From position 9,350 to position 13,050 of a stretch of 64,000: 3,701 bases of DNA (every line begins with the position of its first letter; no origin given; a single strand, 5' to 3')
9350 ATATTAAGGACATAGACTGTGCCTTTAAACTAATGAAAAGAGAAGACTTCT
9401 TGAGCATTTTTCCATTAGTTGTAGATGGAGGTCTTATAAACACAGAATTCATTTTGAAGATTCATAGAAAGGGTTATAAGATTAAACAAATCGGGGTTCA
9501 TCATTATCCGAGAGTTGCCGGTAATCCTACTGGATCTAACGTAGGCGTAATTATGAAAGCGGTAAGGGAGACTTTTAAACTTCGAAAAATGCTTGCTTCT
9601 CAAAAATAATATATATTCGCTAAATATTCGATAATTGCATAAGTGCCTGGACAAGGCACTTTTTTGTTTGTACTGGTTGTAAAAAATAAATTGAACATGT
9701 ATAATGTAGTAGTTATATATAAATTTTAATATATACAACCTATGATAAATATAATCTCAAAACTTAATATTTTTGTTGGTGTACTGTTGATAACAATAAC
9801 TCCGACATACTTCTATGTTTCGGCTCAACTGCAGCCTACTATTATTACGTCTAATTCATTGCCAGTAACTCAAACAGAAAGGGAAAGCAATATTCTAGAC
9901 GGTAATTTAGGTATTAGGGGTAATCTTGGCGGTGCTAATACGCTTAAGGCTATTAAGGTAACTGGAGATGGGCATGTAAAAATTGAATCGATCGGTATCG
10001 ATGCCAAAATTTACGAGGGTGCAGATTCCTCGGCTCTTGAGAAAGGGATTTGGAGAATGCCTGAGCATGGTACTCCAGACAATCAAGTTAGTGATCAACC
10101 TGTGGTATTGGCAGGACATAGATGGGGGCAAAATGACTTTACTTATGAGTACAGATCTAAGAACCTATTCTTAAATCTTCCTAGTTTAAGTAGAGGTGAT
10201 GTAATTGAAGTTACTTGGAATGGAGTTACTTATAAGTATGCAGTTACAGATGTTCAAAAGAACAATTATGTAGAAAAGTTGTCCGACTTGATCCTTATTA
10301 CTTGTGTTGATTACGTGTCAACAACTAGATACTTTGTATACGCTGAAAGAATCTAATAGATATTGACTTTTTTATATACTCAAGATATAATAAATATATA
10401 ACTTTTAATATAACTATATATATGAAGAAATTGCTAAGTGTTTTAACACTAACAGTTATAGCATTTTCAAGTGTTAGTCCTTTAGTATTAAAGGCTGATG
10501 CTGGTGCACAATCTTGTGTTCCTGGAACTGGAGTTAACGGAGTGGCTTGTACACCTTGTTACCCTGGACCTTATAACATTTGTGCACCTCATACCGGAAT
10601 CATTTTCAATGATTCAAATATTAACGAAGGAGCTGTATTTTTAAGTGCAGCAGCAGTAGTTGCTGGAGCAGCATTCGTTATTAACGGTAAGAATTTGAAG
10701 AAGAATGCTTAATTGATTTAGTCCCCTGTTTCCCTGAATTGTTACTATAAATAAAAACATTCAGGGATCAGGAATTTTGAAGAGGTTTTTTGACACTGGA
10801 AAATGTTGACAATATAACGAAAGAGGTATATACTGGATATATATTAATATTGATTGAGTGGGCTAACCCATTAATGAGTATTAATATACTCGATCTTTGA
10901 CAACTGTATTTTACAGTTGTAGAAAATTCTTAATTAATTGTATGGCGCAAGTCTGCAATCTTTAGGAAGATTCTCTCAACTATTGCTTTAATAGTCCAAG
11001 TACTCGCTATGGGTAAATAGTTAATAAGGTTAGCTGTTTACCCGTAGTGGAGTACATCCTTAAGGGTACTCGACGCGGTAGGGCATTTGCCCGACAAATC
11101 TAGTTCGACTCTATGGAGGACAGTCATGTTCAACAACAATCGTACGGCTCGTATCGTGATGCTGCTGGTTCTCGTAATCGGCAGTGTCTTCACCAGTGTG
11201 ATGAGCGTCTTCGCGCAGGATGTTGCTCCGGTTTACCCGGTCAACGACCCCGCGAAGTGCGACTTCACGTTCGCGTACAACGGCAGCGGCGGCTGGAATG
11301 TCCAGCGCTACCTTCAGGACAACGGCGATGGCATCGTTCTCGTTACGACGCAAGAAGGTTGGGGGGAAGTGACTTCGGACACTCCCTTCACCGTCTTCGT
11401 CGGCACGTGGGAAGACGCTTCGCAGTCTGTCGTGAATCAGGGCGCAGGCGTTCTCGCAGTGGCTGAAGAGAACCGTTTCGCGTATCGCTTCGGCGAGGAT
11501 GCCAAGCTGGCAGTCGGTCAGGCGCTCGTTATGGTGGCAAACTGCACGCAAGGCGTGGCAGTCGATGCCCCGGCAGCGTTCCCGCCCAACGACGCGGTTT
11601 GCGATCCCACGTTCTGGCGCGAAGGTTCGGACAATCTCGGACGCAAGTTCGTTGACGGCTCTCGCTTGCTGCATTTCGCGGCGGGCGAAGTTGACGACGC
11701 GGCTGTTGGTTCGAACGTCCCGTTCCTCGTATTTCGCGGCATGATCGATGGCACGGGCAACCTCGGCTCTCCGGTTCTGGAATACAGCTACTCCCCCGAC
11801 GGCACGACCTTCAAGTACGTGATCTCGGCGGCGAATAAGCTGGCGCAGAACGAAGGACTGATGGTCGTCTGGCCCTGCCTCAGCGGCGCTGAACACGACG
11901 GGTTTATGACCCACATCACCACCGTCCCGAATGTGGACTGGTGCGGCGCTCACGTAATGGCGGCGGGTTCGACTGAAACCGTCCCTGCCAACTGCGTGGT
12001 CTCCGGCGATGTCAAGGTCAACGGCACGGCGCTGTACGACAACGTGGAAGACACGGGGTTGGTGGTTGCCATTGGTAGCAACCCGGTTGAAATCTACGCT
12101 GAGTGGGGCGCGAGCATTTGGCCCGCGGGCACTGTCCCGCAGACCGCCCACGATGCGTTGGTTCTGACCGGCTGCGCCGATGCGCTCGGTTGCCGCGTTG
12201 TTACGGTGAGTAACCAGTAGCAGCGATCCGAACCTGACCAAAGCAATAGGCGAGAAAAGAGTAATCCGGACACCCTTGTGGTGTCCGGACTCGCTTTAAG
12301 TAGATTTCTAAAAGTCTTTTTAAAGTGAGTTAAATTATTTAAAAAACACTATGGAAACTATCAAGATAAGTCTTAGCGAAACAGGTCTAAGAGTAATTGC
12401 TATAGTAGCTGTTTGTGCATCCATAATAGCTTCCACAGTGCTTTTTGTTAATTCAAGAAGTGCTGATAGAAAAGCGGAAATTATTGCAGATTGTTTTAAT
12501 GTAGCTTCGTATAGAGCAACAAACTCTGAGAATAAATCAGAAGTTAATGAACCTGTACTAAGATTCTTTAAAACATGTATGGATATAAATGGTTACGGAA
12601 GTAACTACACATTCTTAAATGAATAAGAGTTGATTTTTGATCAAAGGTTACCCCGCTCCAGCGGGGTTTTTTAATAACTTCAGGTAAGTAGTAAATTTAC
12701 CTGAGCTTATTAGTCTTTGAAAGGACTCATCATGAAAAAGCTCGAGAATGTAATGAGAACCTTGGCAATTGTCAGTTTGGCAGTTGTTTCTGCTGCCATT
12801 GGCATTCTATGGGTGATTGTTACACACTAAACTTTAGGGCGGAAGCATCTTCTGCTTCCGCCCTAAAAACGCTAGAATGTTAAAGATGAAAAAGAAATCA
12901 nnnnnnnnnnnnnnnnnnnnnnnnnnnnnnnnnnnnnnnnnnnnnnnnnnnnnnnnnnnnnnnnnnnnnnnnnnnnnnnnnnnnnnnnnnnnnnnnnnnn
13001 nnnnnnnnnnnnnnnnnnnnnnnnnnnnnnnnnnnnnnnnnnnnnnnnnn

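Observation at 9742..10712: Sortase paired with a Cys-rich secreted protein that carries a non-LPXTG sorting-signal-like C-terminus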

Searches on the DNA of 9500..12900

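Call 78: search_rna_families(source=window, start=9500, end=12900, threshold=evalue, max_evalue=1)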
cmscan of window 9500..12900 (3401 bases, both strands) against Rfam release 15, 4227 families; matches with E-value up to 1: 2.
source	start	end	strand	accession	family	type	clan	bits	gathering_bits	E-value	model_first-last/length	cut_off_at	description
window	12401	12506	+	RF00114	S15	Cis-reg; leader;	CL00121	25.9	39.5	0.0036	1-117/117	no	Ribosomal S15 leader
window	12566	12672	+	RF01400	istR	Gene; antitoxin;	-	24.8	45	0.046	1-130/130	no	istR Hfq binding RNA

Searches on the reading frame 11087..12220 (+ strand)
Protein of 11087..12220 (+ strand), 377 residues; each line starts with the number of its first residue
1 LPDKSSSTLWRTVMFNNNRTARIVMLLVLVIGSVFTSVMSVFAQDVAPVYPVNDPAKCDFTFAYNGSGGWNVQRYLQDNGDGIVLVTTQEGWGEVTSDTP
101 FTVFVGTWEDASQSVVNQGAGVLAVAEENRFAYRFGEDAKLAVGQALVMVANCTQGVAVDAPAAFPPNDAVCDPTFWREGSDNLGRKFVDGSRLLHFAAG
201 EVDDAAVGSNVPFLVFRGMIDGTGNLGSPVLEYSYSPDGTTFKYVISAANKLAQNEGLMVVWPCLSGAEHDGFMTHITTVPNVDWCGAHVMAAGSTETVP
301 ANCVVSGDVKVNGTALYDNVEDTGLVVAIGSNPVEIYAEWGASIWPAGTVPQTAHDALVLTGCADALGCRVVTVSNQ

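Call 3: search_protein_families(library=pfam, proteins=[window:11087-12220:+], max_evalue=0.1)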
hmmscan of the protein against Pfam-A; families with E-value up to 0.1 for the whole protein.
window:11087-12220:+ (377 aa): 1 family
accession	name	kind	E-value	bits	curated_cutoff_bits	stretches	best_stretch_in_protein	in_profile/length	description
PF10777.14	YlaC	-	0.028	14.7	27.5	1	23-77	59-111/154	Inner membrane protein YlaC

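Call 4: search_protein_families(library=ncbifam, proteins=[window:11087-12220:+], max_evalue=0.1)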
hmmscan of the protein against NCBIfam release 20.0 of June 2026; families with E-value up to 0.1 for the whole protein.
window:11087-12220:+ (377 aa): 0 families
